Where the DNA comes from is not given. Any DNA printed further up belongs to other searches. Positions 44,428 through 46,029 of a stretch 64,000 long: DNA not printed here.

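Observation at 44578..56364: Candidate undescribed system: TonB-dependent 'peptide utilisation locus' with three exported peptidases, a Tat-PLP enzyme, an exported RidA, a GPH symporter and an Lrp regulator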

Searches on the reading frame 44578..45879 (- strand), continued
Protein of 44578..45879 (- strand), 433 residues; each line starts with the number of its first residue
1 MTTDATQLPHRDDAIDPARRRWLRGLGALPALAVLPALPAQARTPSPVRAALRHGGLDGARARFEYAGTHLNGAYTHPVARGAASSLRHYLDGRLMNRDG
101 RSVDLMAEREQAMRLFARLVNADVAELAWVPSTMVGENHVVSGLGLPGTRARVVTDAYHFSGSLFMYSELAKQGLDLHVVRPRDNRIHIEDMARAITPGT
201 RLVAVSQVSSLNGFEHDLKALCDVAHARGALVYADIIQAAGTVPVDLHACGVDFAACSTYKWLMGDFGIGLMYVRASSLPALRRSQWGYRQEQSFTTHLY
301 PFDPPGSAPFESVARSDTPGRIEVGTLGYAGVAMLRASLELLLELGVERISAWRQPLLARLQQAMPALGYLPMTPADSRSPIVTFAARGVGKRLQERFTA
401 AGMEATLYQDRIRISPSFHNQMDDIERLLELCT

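Call 62: search_solved_structures(query=A2, max_evalue=1e-26, show_alignments=4)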
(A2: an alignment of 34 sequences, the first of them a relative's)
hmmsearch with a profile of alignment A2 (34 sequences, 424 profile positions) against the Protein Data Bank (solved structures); distinct sequences matched with E-value up to 1e-26: 7.
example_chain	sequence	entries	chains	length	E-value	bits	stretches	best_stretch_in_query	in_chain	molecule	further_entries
8d8s_A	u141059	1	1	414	1.6e-30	109.5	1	99-424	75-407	Cysteine desulfurase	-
5b7s_A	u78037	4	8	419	8.5e-30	107.1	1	81-421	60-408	Cysteine desulfurase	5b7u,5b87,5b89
7e6a_A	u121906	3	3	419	3.7e-27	98.4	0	60-423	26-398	Cysteine desulfurase SufS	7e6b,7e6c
5j8q_A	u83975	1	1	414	3.9e-27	98.3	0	60-423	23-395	Cysteine desulfurase SufS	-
5xt5_A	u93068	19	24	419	4e-27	98.3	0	60-423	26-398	Cysteine desulfurase SufS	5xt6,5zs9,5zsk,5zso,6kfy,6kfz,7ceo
6mrh_A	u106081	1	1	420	6.9e-27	97.5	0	95-423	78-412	Cysteine desulfurase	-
6mre_A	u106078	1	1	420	7.4e-27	97.4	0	95-423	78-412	Cysteine desulfurase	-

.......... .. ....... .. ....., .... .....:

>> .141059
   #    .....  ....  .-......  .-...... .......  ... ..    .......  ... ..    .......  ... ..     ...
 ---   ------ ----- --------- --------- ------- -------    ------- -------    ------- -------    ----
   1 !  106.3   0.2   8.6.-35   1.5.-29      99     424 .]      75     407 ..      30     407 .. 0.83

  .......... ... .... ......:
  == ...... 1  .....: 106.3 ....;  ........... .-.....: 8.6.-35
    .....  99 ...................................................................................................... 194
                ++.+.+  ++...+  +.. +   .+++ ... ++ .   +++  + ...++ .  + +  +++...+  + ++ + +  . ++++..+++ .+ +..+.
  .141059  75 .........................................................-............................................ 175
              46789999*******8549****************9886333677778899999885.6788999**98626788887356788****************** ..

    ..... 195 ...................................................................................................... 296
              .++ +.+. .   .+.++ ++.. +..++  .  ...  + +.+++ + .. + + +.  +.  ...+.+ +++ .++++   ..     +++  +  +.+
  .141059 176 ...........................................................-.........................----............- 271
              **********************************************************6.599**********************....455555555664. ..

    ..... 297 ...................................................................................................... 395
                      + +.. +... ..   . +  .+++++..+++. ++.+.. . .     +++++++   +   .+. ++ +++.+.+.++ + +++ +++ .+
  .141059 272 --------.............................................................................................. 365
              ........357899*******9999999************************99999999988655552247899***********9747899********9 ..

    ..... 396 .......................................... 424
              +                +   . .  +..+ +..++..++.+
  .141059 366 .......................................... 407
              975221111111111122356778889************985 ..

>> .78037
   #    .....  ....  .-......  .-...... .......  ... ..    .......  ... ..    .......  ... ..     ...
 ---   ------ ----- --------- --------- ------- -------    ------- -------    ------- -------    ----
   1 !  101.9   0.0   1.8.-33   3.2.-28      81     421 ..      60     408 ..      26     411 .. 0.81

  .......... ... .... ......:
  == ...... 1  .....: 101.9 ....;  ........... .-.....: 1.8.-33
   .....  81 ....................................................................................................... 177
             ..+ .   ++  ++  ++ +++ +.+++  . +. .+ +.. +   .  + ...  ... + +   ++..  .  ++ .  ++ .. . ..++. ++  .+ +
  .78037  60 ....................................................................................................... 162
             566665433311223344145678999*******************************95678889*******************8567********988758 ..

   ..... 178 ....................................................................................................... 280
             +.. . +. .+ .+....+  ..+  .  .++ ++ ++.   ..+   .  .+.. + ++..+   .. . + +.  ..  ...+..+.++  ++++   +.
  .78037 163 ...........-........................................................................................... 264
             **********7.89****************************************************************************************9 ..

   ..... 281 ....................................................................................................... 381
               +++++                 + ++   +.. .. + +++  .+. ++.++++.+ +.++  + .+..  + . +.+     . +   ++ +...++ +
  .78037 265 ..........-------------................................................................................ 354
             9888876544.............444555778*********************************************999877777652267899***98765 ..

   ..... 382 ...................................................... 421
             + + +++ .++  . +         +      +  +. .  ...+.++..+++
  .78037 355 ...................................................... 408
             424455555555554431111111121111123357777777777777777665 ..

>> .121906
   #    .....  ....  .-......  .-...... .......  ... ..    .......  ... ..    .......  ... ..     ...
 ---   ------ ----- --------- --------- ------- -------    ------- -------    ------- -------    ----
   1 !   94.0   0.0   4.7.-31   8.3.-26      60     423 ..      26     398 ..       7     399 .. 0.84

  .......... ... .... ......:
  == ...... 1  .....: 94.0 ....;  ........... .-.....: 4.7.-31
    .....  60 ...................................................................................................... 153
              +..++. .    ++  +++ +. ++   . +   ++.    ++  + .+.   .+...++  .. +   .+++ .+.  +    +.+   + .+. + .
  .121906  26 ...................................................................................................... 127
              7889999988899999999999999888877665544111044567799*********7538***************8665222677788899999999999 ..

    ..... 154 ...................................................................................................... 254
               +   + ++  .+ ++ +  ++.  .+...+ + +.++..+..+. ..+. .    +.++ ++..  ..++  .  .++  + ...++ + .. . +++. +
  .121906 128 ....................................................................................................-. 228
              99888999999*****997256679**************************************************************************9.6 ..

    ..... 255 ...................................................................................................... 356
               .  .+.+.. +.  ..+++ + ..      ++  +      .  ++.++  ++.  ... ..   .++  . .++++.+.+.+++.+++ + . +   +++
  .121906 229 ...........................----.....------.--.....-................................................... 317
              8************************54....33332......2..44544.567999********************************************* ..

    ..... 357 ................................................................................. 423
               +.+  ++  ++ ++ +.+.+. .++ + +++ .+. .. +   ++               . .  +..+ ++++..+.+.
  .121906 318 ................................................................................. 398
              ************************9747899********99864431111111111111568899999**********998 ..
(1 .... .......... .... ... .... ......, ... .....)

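Call 66: search_protein_families(library=ncbifam, proteins=[L084:8445-8972:+, L086:13024-14634:+, L084:12447-14186:+], max_evalue=0.00001)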
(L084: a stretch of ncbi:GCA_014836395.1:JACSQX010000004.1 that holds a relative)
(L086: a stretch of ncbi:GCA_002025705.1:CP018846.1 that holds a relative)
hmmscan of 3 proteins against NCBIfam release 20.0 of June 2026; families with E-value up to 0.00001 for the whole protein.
L084:8445-8972:+ (175 aa): 0 families

L086:13024-14634:+ (536 aa): 0 families

L084:12447-14186:+ (579 aa): 0 families
